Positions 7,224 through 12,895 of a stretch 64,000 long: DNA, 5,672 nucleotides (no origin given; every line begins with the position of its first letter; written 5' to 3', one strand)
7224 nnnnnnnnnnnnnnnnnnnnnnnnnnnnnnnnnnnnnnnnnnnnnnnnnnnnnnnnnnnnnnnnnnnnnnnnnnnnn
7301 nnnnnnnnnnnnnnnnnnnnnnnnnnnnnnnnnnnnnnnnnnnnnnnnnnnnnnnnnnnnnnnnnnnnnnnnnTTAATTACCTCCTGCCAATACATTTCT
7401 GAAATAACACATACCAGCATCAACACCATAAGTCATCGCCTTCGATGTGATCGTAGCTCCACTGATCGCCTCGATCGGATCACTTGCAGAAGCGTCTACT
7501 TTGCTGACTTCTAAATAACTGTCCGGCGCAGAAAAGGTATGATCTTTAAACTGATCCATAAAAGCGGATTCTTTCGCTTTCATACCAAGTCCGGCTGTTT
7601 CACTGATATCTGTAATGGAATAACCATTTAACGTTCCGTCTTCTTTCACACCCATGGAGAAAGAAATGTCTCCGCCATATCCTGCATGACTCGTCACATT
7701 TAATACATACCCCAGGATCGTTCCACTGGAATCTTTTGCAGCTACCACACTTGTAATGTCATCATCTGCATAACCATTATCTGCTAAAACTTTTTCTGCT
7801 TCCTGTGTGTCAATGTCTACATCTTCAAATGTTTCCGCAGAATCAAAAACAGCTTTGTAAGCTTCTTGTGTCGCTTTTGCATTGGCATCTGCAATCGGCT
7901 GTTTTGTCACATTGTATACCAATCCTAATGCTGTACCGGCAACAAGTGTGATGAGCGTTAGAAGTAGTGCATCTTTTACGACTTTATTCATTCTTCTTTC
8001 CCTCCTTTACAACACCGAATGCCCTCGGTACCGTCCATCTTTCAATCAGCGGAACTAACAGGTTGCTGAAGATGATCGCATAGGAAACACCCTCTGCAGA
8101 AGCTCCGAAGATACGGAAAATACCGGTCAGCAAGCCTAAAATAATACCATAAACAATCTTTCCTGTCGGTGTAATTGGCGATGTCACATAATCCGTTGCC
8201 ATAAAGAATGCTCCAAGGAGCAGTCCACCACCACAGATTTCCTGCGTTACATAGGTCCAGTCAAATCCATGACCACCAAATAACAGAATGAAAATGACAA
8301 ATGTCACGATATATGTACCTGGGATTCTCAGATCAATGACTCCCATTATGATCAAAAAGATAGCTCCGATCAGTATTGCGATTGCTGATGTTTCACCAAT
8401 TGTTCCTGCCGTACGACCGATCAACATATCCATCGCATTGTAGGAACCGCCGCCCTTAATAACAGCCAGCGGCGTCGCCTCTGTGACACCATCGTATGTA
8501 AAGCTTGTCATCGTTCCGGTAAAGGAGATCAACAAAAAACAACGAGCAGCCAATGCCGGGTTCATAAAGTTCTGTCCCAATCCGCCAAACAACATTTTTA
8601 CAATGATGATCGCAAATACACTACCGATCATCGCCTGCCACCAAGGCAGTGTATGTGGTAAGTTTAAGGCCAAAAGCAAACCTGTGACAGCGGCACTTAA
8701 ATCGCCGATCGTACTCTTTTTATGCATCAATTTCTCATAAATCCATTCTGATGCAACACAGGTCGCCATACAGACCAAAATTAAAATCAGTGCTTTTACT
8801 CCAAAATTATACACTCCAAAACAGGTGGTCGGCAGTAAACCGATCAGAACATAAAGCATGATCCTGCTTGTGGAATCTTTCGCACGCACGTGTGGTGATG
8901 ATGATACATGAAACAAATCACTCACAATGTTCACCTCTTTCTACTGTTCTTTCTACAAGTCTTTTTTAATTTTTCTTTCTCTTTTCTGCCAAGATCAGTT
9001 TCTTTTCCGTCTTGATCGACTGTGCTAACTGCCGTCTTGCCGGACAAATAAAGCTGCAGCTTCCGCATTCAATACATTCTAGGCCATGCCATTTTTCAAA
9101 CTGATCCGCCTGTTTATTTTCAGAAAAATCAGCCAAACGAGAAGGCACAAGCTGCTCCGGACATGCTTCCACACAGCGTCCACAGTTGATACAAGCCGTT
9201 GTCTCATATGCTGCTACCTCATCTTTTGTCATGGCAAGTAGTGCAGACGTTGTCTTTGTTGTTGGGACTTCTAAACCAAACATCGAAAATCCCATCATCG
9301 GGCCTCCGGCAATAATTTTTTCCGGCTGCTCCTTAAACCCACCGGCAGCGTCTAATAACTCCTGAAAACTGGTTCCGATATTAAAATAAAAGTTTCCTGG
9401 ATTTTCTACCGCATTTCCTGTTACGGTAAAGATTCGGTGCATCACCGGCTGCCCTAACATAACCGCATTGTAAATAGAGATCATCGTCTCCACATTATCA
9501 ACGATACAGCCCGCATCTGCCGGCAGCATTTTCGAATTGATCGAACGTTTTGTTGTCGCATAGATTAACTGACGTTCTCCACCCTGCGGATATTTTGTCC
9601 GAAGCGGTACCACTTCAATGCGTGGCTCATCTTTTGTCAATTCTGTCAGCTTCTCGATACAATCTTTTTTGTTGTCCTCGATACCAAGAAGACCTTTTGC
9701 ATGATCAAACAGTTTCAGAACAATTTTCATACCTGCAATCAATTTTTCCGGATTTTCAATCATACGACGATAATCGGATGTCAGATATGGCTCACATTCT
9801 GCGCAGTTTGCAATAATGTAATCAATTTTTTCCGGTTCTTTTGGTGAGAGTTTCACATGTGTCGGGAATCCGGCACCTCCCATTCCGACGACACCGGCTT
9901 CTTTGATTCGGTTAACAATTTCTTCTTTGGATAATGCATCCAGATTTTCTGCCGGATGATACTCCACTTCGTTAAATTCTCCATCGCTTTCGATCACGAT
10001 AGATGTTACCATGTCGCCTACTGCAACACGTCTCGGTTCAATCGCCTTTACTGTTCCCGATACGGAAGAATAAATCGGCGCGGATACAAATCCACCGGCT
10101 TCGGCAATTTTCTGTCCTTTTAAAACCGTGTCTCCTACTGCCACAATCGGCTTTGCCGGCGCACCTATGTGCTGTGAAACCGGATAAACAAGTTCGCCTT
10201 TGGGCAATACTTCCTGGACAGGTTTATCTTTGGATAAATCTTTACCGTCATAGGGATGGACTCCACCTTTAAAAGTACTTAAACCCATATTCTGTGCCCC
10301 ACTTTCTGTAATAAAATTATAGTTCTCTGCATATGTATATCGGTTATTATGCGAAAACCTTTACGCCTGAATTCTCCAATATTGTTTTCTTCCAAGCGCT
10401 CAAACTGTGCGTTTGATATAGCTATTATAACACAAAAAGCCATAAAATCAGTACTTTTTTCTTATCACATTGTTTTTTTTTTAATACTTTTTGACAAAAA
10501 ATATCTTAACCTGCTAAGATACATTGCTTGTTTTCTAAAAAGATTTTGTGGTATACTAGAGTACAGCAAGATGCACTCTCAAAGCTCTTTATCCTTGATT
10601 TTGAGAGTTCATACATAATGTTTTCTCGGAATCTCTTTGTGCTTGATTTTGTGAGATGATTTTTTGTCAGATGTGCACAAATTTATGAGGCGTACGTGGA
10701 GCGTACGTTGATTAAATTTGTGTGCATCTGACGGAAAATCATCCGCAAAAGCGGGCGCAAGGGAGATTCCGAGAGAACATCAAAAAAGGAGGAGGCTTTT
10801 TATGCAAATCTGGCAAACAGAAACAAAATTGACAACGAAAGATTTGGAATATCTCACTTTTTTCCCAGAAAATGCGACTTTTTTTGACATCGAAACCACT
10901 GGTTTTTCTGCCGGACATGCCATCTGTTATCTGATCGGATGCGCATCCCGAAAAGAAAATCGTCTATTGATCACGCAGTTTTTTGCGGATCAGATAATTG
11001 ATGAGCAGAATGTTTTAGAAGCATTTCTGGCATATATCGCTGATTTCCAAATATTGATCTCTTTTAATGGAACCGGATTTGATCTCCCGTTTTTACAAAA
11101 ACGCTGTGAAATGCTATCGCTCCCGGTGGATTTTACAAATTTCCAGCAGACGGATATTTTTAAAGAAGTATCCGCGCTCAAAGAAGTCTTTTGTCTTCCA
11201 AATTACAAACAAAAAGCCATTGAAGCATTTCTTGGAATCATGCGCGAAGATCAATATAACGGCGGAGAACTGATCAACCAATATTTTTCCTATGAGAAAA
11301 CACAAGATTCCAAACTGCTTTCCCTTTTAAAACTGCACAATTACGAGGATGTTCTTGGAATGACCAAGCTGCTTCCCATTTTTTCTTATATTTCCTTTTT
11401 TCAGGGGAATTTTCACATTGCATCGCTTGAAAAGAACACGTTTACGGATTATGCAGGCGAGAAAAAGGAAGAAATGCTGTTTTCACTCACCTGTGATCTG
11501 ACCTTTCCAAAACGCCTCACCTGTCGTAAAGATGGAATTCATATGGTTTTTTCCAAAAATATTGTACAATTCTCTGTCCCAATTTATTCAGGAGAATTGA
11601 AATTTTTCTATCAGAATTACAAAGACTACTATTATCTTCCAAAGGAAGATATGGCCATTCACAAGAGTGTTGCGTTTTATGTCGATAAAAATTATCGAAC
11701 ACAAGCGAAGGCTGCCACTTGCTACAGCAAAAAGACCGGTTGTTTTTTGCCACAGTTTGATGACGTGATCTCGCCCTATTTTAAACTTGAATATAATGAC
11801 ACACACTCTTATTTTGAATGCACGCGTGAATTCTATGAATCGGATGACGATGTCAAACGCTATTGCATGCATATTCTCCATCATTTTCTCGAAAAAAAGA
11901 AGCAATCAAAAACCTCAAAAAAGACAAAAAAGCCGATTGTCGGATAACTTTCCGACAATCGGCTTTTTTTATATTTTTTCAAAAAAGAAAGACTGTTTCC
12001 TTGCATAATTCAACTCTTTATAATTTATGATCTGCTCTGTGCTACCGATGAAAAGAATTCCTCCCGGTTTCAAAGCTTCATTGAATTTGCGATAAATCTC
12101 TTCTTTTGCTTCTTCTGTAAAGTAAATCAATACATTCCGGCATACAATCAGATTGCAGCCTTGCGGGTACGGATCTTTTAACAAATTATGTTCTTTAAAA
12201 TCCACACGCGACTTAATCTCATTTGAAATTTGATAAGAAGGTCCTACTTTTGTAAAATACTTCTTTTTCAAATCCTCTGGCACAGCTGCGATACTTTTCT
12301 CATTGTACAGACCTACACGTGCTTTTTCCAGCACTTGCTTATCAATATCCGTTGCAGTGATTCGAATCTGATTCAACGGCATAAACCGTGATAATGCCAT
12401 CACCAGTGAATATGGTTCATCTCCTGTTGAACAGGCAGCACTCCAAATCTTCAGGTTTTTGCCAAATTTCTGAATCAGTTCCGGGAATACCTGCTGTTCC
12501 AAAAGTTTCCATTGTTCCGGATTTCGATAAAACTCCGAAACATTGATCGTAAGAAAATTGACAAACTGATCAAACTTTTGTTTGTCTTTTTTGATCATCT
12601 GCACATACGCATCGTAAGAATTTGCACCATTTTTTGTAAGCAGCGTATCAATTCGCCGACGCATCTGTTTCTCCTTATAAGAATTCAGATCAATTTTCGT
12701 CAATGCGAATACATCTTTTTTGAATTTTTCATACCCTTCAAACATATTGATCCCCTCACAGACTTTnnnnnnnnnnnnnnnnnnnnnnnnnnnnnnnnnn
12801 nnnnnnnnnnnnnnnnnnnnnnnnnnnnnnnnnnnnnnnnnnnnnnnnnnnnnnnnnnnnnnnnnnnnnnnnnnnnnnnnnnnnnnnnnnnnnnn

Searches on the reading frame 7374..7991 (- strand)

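Call 89: search_protein_families(library=pfam, proteins=[window:7374-7991:-], max_evalue=0.00001)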
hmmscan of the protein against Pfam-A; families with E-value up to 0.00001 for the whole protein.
window:7374-7991:- (205 aa): 1 family
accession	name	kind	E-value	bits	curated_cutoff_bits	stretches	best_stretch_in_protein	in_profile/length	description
PF04205.19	FMN_bind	-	7.2e-16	59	22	1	104-192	1-74/77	FMN-binding domain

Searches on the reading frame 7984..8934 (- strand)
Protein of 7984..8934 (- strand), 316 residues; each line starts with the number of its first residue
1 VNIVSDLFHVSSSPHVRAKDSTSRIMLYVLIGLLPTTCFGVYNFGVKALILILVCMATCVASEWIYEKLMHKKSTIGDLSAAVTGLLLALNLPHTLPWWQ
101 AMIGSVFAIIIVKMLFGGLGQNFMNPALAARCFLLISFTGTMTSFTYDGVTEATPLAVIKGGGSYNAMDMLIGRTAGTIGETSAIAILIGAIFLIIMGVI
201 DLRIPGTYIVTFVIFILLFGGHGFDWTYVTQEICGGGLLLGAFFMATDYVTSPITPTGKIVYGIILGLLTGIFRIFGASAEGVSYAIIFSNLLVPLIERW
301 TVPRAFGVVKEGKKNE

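Call 89: search_protein_families(library=pfam, proteins=[window:7984-8934:-], max_evalue=0.00001)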
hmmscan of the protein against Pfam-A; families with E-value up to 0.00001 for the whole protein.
window:7984-8934:- (316 aa): 1 family
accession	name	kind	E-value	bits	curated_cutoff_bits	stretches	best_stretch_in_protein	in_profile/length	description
PF03116.20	NQR2_RnfD_RnfE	-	2.2e-117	392.1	27.7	1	10-307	2-296/296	NQR2, RnfD, RnfE family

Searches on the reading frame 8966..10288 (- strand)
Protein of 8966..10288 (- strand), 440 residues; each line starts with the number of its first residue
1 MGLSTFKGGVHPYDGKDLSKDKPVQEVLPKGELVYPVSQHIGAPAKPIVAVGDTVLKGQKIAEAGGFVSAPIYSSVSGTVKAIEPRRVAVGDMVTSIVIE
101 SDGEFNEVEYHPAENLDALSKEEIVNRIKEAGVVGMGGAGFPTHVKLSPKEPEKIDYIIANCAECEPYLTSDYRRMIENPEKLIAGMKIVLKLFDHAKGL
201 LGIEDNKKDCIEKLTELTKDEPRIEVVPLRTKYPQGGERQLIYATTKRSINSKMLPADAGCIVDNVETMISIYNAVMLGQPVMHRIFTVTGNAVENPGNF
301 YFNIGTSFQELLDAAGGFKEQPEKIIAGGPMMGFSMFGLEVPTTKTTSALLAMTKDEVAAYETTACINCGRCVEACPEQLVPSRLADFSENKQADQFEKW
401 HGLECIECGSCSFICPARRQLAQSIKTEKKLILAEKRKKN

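Call 89: search_protein_families(library=pfam, proteins=[window:8966-10288:-], max_evalue=0.00001)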
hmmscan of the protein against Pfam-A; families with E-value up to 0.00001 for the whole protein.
window:8966-10288:- (440 aa): 12 families
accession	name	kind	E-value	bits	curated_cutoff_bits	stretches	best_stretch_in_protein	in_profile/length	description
PF01512.22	Complex1_51K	-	1.7e-50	171.3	31.2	1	128-273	1-149/150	Nuo51 FMN-binding domain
PF13375.12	RnfC_N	-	2.9e-40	136.8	25.6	1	5-104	2-101/101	RnfC Barrel sandwich hybrid domain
PF10531.15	SLBB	-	6.8e-15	55.1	27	1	286-334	1-54/55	SLBB domain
PF13187.11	Fer4_9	-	3.2e-08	33.9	27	1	365-417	1-49/52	4Fe-4S dicluster domain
PF12838.12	Fer4_7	-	3.6e-08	34.2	27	1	366-417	2-50/52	4Fe-4S dicluster domain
PF13183.11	Fer4_8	-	6.1e-08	33.5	27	0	359-379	47-67/68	4Fe-4S dicluster domain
PF00037.32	Fer4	-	7.1e-08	32.4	21.1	0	363-378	5-20/24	4Fe-4S binding domain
PF13534.11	Fer4_17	-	2.8e-07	31.4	22.2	0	354-380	34-60/61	4Fe-4S dicluster domain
PF13237.11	Fer4_10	-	1.2e-06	28.8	25.5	1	362-416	5-53/53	4Fe-4S dicluster domain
PF17179.9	Fer4_22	-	1.5e-06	29.4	27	0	351-379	66-94/95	4Fe-4S dicluster domain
PF12837.12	Fer4_6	-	5.9e-06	26.4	25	1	358-380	1-23/24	4Fe-4S binding domain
PF13484.11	Fer4_16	-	8.5e-06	26.9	30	0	366-384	2-20/66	4Fe-4S double cluster binding domain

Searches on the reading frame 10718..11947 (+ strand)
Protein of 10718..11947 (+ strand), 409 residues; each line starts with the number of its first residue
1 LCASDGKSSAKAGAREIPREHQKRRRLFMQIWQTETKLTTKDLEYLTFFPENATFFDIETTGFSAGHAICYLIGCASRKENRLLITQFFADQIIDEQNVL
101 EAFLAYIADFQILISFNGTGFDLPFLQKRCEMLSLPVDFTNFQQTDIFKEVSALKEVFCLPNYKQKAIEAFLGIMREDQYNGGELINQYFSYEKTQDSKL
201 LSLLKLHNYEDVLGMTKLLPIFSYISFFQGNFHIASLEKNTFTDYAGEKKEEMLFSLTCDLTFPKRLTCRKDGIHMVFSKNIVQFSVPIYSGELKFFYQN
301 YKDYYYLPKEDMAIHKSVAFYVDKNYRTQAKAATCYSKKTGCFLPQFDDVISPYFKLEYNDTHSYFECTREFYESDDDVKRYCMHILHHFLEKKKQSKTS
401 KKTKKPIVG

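Call 89: search_protein_families(library=pfam, proteins=[window:10718-11947:+], max_evalue=0.00001)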
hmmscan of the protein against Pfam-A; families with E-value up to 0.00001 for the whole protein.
window:10718-11947:+ (409 aa): 3 families
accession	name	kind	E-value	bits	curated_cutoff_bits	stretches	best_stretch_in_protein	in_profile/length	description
PF13482.12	RNase_H_2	-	4.8e-33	114.9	22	1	55-218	2-160/165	RNase_H superfamily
PF03104.25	DNA_pol_B_exo1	-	6.9e-07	29.3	23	1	93-142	140-190/242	DNA polymerase family B, exonuclease domain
PF10108.15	DNA_pol_B_exo2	-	4.8e-06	26.8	24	0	73-130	14-72/213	Predicted 3'-5' exonuclease related to the exonuclease domain of PolB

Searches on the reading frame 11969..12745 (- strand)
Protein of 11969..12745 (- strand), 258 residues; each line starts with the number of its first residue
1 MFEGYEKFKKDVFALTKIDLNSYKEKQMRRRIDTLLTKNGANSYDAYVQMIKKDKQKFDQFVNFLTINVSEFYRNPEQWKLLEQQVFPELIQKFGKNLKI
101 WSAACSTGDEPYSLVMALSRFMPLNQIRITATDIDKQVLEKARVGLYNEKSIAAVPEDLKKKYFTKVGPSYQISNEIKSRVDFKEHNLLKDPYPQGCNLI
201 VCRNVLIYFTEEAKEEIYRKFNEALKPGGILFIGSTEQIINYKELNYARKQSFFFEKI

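Call 89: search_protein_families(library=pfam, proteins=[window:11969-12745:-], max_evalue=0.00001)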
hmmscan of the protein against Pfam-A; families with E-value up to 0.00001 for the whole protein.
window:11969-12745:- (258 aa): 4 families
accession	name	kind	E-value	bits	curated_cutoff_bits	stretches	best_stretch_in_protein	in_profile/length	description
PF01739.24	CheR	-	2.9e-60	203.5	27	1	68-244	1-184/195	CheR methyltransferase, SAM binding domain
PF03705.20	CheR_N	-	6e-15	55.1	27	1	4-55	2-53/53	CheR methyltransferase, all-alpha domain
PF08242.18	Methyltransf_12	-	6.7e-07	30.4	30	0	178-231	48-98/98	Methyltransferase domain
PF13649.12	Methyltransf_25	-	1.7e-06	29.1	27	0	179-229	46-97/97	Methyltransferase domain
